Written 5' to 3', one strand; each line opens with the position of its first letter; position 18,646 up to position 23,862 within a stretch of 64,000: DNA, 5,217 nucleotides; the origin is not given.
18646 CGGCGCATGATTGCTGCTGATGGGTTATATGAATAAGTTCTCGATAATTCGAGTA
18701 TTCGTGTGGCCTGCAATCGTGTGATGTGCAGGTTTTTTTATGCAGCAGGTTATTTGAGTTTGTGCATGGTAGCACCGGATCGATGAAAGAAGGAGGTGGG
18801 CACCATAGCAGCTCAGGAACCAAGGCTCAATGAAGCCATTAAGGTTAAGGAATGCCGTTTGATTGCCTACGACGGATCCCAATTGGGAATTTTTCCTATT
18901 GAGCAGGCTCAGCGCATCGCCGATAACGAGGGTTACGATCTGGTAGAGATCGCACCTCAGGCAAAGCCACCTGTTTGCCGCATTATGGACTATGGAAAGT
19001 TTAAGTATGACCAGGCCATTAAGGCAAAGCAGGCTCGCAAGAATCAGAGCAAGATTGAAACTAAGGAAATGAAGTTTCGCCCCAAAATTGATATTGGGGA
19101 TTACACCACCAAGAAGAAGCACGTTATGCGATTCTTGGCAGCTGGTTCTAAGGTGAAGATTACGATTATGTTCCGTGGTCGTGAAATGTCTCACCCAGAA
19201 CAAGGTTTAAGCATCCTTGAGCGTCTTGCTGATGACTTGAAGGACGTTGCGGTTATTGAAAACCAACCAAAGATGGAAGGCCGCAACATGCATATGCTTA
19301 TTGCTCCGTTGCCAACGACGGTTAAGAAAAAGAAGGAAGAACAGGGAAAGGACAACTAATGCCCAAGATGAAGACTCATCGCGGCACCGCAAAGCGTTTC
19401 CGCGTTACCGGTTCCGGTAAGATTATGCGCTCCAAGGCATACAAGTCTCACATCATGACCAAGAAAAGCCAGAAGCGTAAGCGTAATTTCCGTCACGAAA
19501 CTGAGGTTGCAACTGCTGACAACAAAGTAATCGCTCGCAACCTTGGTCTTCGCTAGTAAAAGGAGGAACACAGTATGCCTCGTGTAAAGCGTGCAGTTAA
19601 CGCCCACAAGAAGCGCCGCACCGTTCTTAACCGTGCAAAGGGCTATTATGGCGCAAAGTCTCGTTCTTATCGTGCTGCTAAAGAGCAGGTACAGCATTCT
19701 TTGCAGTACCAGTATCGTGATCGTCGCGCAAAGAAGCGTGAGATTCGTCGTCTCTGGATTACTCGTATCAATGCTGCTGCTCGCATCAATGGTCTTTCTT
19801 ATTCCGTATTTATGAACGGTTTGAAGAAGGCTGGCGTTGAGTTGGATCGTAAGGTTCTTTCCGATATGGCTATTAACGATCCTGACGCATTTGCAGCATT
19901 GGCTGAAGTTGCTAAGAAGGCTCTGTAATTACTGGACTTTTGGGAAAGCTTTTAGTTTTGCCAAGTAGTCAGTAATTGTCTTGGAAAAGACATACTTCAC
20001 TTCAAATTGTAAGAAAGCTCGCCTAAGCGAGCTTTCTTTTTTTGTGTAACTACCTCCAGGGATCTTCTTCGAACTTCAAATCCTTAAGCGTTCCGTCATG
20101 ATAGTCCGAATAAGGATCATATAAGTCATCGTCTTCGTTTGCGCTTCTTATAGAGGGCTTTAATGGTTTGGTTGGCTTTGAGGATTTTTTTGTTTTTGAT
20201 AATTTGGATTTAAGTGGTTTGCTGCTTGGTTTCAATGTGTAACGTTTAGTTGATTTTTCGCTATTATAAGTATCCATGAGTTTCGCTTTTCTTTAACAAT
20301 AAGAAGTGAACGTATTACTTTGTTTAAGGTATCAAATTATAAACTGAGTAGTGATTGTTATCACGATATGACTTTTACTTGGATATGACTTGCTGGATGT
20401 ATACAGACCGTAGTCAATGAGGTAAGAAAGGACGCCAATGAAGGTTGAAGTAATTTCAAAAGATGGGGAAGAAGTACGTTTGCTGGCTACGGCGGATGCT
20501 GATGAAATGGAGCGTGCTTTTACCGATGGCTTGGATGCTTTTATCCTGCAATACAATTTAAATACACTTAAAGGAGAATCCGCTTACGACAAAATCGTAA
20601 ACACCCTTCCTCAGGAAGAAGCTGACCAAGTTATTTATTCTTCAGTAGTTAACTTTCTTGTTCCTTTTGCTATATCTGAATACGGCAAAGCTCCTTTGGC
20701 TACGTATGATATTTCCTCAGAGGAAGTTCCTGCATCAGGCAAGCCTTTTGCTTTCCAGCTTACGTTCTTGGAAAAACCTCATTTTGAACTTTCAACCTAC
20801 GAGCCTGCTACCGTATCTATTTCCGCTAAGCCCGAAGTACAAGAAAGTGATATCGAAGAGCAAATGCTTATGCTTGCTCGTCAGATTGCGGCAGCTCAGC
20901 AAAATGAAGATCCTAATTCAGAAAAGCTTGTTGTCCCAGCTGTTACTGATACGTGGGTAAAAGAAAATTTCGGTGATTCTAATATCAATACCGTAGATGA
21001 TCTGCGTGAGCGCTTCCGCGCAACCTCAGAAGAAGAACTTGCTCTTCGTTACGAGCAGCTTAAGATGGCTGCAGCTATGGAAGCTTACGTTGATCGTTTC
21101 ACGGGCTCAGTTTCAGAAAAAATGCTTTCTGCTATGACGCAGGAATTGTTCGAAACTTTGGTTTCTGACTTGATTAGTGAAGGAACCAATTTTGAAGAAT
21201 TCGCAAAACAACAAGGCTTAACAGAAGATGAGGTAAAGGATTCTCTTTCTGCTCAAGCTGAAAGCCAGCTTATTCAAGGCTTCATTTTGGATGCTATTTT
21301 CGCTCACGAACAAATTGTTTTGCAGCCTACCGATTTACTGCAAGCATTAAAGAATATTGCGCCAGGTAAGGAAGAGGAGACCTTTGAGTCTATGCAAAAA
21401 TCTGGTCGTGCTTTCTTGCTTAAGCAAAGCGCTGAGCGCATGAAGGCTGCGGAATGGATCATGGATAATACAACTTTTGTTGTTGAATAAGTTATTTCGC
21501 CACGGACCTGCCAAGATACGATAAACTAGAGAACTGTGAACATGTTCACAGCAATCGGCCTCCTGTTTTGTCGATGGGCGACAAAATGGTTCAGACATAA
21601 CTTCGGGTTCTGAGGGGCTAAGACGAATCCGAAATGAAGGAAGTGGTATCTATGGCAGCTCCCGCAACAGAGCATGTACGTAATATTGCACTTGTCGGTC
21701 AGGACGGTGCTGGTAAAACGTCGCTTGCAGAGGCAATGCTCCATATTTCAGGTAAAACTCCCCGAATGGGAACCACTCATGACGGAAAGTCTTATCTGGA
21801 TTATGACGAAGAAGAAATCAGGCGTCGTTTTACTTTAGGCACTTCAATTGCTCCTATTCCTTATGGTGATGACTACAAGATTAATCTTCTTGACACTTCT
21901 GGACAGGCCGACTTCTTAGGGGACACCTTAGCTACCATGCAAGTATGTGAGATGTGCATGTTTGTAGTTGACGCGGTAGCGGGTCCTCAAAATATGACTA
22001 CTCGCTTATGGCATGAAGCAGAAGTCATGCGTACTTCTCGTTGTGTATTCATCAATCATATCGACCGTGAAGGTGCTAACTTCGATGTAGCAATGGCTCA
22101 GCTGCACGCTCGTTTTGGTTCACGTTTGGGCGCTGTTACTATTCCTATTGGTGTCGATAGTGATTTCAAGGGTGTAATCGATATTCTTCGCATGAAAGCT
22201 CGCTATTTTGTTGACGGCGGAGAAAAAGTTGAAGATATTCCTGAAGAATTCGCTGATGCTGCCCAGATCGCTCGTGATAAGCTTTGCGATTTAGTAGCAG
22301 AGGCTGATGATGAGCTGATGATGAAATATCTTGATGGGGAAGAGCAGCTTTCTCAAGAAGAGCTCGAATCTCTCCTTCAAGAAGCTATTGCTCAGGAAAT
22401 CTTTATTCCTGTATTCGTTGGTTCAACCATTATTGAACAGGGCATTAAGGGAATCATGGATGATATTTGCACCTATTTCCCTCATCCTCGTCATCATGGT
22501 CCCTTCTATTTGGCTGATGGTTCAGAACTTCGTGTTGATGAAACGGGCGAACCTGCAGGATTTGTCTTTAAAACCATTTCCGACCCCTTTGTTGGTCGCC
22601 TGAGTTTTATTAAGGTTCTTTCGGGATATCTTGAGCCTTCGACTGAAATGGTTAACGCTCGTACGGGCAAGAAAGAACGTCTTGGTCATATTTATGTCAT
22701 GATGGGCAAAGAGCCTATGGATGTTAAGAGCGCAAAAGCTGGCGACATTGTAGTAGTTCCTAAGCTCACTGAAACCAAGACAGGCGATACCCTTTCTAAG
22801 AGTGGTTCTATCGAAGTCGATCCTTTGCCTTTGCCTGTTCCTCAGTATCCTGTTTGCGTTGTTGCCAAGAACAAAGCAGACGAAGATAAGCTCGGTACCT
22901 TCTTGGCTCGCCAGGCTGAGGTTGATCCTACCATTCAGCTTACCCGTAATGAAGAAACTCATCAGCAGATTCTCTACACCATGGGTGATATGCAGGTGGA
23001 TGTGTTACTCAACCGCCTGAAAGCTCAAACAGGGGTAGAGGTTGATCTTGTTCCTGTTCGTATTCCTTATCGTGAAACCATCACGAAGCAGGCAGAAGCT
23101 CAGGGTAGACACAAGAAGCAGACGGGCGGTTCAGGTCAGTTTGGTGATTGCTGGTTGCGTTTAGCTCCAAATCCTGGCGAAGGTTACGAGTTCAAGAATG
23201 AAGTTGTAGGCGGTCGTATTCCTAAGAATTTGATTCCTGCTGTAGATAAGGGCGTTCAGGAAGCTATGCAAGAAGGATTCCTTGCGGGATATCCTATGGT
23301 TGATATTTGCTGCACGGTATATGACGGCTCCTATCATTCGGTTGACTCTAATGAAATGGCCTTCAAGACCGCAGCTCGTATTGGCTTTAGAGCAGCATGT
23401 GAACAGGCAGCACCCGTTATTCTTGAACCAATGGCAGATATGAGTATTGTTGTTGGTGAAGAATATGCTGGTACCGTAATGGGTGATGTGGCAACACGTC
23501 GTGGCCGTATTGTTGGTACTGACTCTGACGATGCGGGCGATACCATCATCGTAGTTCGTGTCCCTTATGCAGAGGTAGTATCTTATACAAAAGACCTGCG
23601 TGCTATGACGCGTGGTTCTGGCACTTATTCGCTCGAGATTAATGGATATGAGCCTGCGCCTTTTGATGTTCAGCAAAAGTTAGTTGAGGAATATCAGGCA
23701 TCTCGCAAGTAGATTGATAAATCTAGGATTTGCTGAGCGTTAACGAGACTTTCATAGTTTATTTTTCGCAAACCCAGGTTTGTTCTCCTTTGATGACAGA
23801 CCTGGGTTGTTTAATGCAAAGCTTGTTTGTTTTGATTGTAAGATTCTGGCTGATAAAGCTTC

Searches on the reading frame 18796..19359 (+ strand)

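Call 22: search_protein_families(library=pfam, proteins=[window:18796-19359:+], max_evalue=0.00001)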
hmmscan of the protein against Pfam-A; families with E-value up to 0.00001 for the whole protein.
window:18796-19359:+ (187 aa): 2 families
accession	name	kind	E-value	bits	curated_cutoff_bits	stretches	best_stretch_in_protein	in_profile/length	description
PF00707.27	IF3_C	-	2.4e-35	120.8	34.8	1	87-171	1-85/86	Translation initiation factor IF-3, C-terminal domain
PF05198.21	IF3_N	-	1.1e-29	102.9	26.9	1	11-80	1-70/70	Translation initiation factor IF-3, N-terminal domain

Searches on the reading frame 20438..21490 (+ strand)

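Call 22: search_protein_families(library=pfam, proteins=[window:20438-21490:+], max_evalue=0.00001)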
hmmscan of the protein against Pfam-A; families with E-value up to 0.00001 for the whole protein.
window:20438-21490:+ (350 aa): 2 families
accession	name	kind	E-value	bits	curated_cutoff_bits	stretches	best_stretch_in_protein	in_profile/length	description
PF05698.19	Trigger_C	-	8.9e-16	58.8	22.7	1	185-342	1-161/162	Bacterial trigger factor protein (TF) C-terminus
PF05697.18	Trigger_N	-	1.1e-07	32.7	22.2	1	1-143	1-141/144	Bacterial trigger factor protein (TF)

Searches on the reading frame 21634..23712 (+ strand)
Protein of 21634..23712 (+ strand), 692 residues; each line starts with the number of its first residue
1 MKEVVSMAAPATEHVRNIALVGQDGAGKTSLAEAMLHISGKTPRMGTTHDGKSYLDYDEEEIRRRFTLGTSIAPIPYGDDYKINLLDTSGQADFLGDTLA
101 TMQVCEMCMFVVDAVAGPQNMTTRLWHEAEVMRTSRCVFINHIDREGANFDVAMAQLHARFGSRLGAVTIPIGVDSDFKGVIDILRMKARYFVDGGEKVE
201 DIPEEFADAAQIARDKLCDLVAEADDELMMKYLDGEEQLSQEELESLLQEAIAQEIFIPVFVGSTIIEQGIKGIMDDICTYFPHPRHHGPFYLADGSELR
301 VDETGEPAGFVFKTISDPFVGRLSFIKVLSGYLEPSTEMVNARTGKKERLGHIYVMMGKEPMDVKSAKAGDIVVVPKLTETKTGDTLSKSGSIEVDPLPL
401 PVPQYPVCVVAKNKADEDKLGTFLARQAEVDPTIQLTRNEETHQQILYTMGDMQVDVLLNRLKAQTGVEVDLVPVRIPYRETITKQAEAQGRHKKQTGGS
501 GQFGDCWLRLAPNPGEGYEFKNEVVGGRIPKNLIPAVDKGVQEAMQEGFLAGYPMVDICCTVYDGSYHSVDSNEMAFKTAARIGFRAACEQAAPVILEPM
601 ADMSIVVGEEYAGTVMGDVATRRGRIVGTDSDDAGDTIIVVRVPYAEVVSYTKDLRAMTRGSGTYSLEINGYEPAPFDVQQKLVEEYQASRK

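Call 22: search_protein_families(library=pfam, proteins=[window:21634-23712:+], max_evalue=0.00001)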
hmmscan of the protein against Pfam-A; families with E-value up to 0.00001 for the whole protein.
window:21634-23712:+ (692 aa): 6 families
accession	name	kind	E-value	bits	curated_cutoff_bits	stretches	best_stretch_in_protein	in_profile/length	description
PF03764.24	EFG_IV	-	1.1e-43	148.2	24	1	476-592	2-120/121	Elongation factor G, domain IV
PF00009.33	GTP_EFTU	-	5.9e-31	108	26.5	1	14-283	2-187/188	Elongation factor Tu GTP binding domain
PF00679.30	EFG_C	-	2.2e-22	79.3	27.9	1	596-682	2-88/89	Elongation factor G C-terminus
PF14492.12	EFG_III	-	9.9e-21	74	27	1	400-472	1-73/75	Elongation Factor G, domain III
PF22042.2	EF-G_D2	-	1.4e-18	67.2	27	1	308-389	3-83/84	Elongation factor G domain 2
PF03144.31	GTP_EFTU_D2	-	2.1e-10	41.3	30.3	1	321-387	1-72/73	Elongation factor Tu domain 2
